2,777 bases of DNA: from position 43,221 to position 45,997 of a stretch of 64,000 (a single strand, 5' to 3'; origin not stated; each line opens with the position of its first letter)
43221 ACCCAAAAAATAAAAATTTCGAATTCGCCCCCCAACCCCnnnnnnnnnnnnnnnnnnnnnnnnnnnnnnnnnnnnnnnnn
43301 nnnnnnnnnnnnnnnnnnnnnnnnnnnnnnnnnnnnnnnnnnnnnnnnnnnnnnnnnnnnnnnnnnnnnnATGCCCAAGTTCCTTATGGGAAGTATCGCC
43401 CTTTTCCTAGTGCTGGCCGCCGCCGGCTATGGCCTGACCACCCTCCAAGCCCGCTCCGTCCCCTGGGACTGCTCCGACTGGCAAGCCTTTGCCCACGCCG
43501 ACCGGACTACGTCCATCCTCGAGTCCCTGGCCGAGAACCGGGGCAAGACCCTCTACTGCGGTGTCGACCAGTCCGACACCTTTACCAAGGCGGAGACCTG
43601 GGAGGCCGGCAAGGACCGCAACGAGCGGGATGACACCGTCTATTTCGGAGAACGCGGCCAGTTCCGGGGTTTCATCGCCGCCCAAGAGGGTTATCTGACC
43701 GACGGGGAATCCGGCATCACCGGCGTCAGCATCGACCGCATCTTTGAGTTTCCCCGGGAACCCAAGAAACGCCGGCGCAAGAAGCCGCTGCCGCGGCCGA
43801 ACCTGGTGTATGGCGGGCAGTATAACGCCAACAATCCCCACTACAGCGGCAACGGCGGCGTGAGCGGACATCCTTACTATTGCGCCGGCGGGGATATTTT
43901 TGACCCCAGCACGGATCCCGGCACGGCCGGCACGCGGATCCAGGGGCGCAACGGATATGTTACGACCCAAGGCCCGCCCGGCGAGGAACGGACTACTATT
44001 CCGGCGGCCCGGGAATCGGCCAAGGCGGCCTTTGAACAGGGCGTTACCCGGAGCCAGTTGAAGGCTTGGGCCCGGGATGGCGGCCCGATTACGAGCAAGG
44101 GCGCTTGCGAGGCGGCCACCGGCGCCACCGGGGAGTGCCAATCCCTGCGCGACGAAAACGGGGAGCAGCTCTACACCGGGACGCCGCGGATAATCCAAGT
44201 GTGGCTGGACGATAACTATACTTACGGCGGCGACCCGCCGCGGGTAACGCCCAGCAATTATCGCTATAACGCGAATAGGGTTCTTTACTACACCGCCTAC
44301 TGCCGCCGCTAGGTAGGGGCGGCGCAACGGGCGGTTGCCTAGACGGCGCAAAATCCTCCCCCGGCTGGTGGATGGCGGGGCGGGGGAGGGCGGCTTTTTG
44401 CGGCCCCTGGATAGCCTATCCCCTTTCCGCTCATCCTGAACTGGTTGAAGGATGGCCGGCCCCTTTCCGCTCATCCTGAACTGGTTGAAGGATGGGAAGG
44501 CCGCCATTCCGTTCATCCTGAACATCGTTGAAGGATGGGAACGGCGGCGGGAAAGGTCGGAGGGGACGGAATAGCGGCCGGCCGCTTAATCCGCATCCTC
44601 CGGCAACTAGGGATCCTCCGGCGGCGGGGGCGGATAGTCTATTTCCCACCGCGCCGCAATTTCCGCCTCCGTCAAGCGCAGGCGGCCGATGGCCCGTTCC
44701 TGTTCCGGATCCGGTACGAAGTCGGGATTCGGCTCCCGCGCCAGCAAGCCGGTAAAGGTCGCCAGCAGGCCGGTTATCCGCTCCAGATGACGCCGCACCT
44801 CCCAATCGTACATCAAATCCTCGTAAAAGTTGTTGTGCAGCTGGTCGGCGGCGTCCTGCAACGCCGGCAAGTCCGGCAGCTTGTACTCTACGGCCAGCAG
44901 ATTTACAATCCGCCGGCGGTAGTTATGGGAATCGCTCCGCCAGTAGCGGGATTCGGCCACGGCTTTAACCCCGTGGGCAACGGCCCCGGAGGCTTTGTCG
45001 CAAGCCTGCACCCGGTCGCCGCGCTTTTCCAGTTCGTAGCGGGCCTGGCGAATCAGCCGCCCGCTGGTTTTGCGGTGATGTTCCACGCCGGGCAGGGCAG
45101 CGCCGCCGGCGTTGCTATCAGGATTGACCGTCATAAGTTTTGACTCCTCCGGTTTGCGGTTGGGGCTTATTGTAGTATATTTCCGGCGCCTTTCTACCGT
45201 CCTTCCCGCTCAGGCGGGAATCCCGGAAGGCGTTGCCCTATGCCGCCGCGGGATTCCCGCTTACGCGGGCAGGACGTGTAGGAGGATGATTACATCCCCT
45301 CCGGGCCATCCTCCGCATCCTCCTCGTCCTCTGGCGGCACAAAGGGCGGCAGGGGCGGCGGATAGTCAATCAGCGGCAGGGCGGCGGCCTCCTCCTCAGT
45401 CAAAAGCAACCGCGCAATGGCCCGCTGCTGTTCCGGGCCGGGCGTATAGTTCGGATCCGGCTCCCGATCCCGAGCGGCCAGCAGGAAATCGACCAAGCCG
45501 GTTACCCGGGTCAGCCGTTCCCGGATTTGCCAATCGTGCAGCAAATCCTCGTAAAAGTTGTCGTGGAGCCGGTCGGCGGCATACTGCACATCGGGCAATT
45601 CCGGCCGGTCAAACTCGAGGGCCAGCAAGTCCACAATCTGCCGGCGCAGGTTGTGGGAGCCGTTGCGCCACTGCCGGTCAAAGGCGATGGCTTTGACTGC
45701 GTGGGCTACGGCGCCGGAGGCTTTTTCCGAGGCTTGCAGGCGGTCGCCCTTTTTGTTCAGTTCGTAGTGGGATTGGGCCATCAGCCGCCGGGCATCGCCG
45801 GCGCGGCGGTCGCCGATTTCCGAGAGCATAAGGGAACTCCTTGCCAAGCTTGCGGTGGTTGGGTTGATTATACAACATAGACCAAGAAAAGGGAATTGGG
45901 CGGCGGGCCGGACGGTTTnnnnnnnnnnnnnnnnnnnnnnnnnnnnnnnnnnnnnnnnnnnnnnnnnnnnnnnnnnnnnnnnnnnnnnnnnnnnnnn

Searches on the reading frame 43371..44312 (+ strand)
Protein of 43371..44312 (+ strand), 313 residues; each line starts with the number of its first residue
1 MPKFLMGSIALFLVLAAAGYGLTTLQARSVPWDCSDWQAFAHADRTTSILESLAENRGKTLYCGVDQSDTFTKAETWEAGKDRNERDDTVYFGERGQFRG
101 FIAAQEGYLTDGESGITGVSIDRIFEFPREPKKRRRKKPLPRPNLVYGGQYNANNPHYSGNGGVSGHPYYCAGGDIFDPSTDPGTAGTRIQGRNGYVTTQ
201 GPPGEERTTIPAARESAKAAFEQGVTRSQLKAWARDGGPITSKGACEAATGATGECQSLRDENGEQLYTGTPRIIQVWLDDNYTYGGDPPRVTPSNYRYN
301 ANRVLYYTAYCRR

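Call 6: search_protein_families(library=pfam, proteins=[window:43371-44312:+], max_evalue=1)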
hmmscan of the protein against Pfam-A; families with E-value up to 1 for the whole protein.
window:43371-44312:+ (313 aa): 0 families

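Call 7: search_protein_families(library=ncbifam, proteins=[window:43371-44312:+], max_evalue=1)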
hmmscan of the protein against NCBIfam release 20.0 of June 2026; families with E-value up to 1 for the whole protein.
window:43371-44312:+ (313 aa): 0 families

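Call 15: find_encoding_contigs(protein=window:43371-44312:+, flank=3000, max_places=4)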
Protein window:43371-44312:+ (313 aa): no gene with exactly this product is on record in the collection.

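Call 55: search_protein_families(library=phrogs, proteins=[window:43371-44312:+], max_evalue=1)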
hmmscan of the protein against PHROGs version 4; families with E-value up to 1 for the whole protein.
window:43371-44312:+ (313 aa): 1 family
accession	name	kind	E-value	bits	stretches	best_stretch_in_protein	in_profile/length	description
phrog_13619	-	unknown function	0.34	11.7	1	212-241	38-67/157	-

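Call 56: search_protein_families(library=padloc, proteins=[window:43371-44312:+], max_evalue=1)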
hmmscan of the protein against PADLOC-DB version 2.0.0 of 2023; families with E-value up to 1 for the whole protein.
window:43371-44312:+ (313 aa): 0 families

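Call 67: predict_structure(alignment_id=A5)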
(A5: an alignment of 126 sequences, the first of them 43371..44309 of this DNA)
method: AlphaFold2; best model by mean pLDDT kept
length: 313 residues; sequences in the alignment: 126
mean_pLDDT: 58.6   pTM: 0.46
mean pLDDT of the five models: 58.6, 57.7, 57.4, 55.2, 54.4
residues with pLDDT >= 90: 45; 70-90: 67; 50-70: 50; < 50: 151
segments of 3 or more residues with pLDDT < 50: 21-71, 82-87, 94-96, 100-129, 139-193
pLDDT, mean of each block of 10 residues (from residue 1): 72 68 38 41 32 33 44 55 47 51 36 36 48 52 39 38 33 39 37 66 93 96 95 86 52 76 75 85 77 87 85 70
secondary structure, 60 per line:
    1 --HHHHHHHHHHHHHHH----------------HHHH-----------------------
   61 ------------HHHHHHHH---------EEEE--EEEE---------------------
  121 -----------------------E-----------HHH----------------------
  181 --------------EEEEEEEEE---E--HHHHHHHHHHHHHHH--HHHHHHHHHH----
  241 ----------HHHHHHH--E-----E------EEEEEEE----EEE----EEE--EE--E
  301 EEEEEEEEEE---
elements in order: H3-17 H34-37 H73-80 E90-93 E96-99 E195-203 H210-224 H227-236 H251-257 E273-279 E284-286 E291-293 E300-310
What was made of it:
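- Tried and rejected: A more diverse alignment did not rescue the N-domain model (call 67).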

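Call 74: fold_search(model_id=the predicted structure, library=pdb)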
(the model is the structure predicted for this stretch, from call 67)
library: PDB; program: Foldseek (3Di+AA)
matches with E <= 10: 297; with E <= 0.001: 0
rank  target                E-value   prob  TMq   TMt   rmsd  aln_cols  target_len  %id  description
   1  2ww9_I                3.9e-01  0.03  0.09  0.16  16.0       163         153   12  Cryo-EM structure of the active yeast Ssh1 complex bound to the yeast 80S ribosome (released 2009-12-08)
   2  4exk_A                4.7e-01  0.03  0.06  0.05  15.2        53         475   19  A chimera protein containing MBP fused to the C-terminal domain of the uncharacterized protein STM14_2015 from Salmone (released 2012-08-08)
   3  4pir_C                7.8e-01  0.07  0.09  0.07  10.5        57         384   14  X-ray structure of the mouse serotonin 5-HT3 receptor (released 2014-08-06)
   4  7jil_S                8.9e-01  0.06  0.14  0.26  11.1       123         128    8  70S ribosome Flavobacterium johnsoniae (released 2020-12-02)
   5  6o8z_T                1.1e+00  0.05  0.14  0.28  11.8       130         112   12  Cryo-EM image reconstruction of the 70S Ribosome Enterococcus faecalis Class04 (released 2020-09-16)
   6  7ac7_S                1.3e+00  0.03  0.12  0.22  10.8       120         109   10  Structure of accomodated trans-translation complex on E. Coli stalled ribosome. (released 2021-08-18)
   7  8p6p_I                1.5e+00  0.02  0.07  0.14   6.9        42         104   14  Mycoplasma pneumoniae small ribosomal subunit in chloramphenicol-treated cells (released 2024-11-20)
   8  5a2q_U                1.8e+00  0.01  0.05  0.11  10.5        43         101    9  Structure of the HCV IRES bound to the human ribosome (released 2015-07-15)
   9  5aj4_Bk               1.8e+00  0.01  0.05  0.10  11.0        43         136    5  Structure of the 55S mammalian mitoribosome. (released 2015-04-22)
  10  8bl8_A                1.9e+00  0.05  0.09  0.08  10.2        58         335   17  Human serotonin 5-HT3A receptor (apo, active/distorted conformation) (released 2024-05-15)
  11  2ekn_A                1.9e+00  0.03  0.10  0.18  12.8       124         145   10  Structure of PH1811 protein from Pyrococcus horikoshii (released 2008-04-01)
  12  5h1s_U                1.9e+00  0.02  0.11  0.18  11.2       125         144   10  Structure of the large subunit of the chloro-ribosome (released 2017-02-01)
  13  6tb9_A4               2.0e+00  0.06  0.08  0.09  10.5        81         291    9  Capsid of native GTA particle computed with C5 symmetry (released 2020-07-22)
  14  5iud_A                2.0e+00  0.02  0.09  0.05  13.3       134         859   10  Human DNA polymerase alpha in binary complex with a DNA:DNA template-primer (released 2016-04-13)
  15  4acv_A                2.1e+00  0.03  0.09  0.19   7.5        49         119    6  Listeria monocytogenes Antigen B (released 2013-01-09)
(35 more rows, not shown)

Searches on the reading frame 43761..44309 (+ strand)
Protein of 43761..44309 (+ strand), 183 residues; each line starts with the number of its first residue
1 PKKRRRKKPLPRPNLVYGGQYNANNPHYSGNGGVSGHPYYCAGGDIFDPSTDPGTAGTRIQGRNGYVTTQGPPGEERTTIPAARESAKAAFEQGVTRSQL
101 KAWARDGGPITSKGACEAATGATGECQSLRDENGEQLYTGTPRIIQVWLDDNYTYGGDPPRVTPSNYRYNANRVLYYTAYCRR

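Call 21: find_homologous_proteins(query=window:43761-44309:+, max_evalue=0.001)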
Query window:43761-44309:+ (183 aa): 4 proteins with E <= 0.001 among 52 candidates.
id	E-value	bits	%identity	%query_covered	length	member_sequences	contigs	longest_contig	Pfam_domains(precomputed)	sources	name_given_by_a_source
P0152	5.2e-102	358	83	92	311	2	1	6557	-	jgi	-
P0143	2.4e-101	355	84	92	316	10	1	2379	-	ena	-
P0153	2.1e-100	352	85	92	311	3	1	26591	-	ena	-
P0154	1.2e-40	157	50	92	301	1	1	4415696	-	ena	-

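Call 46: find_encoding_contigs(protein=P0154, flank=3000, max_places=2)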
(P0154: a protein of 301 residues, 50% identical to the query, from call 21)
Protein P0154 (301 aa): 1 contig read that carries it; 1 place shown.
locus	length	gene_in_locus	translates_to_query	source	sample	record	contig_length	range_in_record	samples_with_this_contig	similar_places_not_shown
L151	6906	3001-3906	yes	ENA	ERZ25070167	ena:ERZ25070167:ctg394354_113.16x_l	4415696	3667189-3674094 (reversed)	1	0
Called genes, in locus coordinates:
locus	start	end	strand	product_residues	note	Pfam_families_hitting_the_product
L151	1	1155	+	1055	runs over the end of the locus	PF22240:ISP_coupler, PF02384:N6_Mtase (weak), PF07669:Eco57I, PF18135:Type_ISP_C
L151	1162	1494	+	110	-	PF02452:PemK_toxin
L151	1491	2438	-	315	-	PF04199:Cyclase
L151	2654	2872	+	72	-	-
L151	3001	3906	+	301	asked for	-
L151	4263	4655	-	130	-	PF02021:UPF0102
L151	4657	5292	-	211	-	PF01351:RNase_HII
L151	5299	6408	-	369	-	PF03054:tRNA_Me_trans, PF20259:tRNA_Me_trans_M, PF20258:tRNA_Me_trans_C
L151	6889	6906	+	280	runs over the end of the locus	PF01909:NTP_transf_2 (weak), PF18765:Polbeta (weak), PF05168:HEPN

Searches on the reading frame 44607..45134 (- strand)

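Call 90: search_protein_families(library=pfam, proteins=[window:44607-45134:-], max_evalue=0.001)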
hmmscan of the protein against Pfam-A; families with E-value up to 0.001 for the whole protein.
window:44607-45134:- (175 aa): 1 family
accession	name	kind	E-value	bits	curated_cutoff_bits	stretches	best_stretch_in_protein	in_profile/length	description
PF05942.16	PaREP1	-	1.8e-08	34.7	24.4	1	25-122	7-113/115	Archaeal PaREP1/PaREP8 family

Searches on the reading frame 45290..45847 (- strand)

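Call 90: search_protein_families(library=pfam, proteins=[window:45290-45847:-], max_evalue=0.001)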
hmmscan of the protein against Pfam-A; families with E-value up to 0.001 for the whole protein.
window:45290-45847:- (185 aa): 1 family
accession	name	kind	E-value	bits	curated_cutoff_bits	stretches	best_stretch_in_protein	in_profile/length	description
PF05942.16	PaREP1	-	2.1e-09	37.8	24.4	1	29-117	15-113/115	Archaeal PaREP1/PaREP8 family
